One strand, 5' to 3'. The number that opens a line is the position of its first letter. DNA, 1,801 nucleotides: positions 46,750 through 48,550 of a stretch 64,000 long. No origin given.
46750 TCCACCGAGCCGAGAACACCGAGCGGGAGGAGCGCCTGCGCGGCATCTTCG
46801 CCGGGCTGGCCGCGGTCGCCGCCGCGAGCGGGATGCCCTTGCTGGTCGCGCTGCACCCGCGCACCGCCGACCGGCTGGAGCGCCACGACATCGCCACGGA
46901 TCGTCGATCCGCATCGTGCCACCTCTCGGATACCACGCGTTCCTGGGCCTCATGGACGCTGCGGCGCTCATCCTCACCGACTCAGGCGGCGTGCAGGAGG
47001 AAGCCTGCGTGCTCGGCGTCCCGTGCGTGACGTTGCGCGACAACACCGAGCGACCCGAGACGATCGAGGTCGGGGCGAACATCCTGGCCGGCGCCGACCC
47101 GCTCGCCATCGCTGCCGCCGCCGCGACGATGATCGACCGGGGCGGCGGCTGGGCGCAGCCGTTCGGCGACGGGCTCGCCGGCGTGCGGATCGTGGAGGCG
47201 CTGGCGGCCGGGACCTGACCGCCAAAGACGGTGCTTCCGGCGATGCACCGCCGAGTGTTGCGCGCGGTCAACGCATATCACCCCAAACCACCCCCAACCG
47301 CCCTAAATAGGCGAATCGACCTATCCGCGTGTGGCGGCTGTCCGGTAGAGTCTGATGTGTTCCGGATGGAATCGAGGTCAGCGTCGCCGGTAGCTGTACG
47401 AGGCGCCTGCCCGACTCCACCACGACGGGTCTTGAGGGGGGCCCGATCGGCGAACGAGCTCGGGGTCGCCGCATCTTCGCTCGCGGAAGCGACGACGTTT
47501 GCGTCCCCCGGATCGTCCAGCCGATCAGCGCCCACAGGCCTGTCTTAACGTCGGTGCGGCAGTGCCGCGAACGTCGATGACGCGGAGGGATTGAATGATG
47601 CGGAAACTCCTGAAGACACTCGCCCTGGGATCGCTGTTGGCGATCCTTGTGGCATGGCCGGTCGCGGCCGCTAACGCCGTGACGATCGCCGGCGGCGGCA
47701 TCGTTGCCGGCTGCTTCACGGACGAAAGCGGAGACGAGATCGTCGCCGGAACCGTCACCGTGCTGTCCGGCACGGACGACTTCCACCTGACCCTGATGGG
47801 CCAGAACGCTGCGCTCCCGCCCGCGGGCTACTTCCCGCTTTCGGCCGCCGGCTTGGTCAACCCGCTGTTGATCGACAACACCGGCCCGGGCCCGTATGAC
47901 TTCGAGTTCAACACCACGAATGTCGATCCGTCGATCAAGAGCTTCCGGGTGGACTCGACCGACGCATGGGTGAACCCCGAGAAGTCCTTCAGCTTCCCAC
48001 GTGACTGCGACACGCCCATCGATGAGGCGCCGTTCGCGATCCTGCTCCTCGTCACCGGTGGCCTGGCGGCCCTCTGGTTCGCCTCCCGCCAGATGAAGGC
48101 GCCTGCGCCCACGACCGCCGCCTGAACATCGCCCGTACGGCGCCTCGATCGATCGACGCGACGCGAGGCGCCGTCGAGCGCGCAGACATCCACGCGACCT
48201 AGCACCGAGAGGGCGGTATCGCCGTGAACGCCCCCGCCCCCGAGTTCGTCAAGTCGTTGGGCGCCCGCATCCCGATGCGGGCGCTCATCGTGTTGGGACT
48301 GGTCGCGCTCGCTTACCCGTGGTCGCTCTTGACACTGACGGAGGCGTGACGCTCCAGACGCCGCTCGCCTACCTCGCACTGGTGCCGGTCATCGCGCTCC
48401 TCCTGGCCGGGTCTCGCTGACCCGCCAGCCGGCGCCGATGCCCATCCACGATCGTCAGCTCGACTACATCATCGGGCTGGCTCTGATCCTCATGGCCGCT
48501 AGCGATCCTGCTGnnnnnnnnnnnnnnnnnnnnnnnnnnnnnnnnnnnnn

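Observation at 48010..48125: Non-canonical C-terminal sorting signal: TPIDEAP + hydrophobic helix + SRQMK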

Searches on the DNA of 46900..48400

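Call 37: search_rna_families(source=window, start=46900, end=48400, threshold=evalue, max_evalue=1)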
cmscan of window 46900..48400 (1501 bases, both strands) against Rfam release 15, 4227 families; matches with E-value up to 1: 0.
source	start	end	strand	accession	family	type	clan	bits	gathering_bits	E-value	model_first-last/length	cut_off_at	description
